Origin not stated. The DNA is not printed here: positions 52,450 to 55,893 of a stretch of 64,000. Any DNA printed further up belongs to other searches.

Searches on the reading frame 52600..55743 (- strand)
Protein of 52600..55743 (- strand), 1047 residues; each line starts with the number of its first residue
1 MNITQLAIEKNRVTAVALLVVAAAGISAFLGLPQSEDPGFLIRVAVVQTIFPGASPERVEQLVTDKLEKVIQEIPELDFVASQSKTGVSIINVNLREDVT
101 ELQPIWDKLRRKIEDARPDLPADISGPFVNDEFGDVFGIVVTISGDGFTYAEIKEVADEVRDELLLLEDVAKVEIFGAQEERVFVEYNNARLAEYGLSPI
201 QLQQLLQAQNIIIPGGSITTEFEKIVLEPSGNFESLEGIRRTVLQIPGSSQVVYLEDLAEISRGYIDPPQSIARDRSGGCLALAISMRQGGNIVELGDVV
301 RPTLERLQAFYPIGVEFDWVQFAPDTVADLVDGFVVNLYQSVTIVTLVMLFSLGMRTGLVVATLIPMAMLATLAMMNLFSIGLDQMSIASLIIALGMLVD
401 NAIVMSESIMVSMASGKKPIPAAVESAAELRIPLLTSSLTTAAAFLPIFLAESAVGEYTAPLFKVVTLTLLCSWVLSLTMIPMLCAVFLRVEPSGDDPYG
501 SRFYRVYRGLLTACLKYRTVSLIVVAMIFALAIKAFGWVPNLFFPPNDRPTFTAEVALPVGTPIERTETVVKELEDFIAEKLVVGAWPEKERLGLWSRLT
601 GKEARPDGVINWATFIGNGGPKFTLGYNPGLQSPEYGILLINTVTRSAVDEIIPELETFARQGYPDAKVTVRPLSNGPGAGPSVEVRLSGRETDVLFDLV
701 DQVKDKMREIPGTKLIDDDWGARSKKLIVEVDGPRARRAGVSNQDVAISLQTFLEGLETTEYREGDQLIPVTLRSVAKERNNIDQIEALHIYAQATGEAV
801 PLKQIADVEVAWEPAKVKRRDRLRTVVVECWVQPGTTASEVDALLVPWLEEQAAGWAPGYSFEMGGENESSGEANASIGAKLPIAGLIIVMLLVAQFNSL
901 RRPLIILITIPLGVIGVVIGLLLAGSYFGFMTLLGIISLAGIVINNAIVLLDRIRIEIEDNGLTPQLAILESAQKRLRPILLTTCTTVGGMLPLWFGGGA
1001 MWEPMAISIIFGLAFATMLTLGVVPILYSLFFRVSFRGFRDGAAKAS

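Call 47: search_protein_families(library=pfam, proteins=[window:52600-55743:-], max_evalue=0.00001)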
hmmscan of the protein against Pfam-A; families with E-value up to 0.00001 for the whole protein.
window:52600-55743:- (1047 aa): 2 families
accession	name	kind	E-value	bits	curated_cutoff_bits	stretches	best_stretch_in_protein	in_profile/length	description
PF00873.25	ACR_tran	-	1e-164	550.3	28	2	4-581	2-590/1021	AcrB/AcrD/AcrF family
PF02355.23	SecD_SecF_C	-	1.1e-08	35.1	20.5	1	884-1020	39-175/189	Protein export membrane protein SecD/SecF, C-terminal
